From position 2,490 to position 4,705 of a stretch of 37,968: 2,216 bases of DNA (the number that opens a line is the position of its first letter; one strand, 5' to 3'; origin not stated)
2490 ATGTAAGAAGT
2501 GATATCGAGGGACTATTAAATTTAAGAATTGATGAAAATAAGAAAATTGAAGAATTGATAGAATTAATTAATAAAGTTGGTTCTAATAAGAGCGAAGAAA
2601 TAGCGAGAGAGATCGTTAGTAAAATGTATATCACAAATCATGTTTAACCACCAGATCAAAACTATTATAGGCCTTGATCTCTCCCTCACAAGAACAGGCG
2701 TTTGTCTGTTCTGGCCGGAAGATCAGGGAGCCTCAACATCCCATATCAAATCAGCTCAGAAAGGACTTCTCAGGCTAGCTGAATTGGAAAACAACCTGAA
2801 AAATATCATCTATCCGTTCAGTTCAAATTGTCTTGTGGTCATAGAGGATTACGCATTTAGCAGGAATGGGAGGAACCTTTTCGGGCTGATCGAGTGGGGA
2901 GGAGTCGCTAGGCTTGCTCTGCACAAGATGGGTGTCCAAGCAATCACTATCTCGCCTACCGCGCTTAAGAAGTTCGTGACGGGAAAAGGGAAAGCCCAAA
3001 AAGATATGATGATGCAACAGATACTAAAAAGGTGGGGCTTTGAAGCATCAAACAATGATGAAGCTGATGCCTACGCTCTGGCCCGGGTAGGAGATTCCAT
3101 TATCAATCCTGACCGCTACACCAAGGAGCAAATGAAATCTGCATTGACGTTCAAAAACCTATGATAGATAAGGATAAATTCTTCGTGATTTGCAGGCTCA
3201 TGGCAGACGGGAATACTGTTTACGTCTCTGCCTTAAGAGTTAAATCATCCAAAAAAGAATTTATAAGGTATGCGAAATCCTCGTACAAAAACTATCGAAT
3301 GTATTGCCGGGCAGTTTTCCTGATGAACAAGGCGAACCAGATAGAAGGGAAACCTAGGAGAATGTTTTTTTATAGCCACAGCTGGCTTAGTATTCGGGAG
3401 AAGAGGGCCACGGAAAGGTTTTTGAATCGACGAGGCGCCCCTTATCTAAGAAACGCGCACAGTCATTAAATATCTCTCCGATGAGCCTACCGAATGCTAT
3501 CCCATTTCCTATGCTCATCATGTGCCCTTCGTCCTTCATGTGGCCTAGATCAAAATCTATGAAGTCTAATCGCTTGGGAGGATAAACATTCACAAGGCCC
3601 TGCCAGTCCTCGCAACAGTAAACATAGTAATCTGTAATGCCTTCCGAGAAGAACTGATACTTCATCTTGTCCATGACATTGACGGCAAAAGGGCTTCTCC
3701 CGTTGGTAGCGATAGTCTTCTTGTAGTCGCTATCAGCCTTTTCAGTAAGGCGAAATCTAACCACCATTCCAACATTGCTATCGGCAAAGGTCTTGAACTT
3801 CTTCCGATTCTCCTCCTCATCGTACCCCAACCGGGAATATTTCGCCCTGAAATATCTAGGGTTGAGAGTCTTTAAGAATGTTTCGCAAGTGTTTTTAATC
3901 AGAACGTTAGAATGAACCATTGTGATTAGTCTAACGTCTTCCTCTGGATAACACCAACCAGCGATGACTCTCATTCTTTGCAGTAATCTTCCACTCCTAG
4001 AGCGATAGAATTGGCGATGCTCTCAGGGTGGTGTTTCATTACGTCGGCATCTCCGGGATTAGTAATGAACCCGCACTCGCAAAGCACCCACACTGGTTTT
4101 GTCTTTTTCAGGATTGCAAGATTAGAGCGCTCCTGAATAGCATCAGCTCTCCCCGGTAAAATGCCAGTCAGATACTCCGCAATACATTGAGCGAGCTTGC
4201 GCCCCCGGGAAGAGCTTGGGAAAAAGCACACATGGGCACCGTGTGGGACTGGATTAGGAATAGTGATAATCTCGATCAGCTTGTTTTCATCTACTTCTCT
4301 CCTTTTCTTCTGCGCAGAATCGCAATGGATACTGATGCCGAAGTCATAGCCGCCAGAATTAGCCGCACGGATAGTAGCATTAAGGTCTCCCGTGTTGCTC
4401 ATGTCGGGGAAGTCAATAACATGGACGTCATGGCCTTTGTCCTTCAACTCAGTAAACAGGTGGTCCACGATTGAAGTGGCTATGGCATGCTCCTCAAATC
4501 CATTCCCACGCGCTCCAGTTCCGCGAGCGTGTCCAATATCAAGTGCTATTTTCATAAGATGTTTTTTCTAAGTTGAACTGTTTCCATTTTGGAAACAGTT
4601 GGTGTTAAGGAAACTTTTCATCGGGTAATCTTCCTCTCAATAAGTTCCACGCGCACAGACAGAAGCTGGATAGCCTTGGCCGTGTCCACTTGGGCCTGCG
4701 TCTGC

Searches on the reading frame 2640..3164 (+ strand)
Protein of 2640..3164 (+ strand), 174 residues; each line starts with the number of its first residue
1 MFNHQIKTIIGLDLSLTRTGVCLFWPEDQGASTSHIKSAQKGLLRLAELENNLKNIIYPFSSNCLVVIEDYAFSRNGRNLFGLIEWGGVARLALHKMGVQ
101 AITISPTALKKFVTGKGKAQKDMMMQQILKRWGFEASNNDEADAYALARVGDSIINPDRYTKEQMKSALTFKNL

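Call 19: search_protein_families(library=phrogs, proteins=[window:2640-3164:+], max_evalue=0.001)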
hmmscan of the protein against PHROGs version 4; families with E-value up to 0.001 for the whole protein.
window:2640-3164:+ (174 aa): 3 families
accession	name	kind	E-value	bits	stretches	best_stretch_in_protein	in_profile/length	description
phrog_159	-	DNA, RNA and nucleotide metabolism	5.8e-33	115.2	1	9-151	90-246/330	RuvC-like Holliday junction resolvase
phrog_1770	-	DNA, RNA and nucleotide metabolism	3.6e-08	34.5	1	6-153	3-149/158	Holliday junction resolvase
phrog_18320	-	unknown function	6.4e-05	23.8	1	95-147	54-117/137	-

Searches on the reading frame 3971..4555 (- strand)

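Call 20: search_protein_families(library=phrogs, proteins=[window:3971-4555:-], max_evalue=0.001)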
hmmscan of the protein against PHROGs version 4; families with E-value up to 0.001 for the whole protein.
window:3971-4555:- (194 aa): 4 families
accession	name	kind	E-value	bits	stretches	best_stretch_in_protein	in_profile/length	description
phrog_435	-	lysis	1.1e-33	118.1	2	1-82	113-195/556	endolysin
phrog_489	-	lysis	8.5e-10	39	1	2-189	166-349/459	endolysin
phrog_2742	-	lysis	2.1e-08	35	0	138-190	125-179/318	endolysin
phrog_12727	-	lysis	0.00013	22.3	0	2-83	163-245/393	endolysin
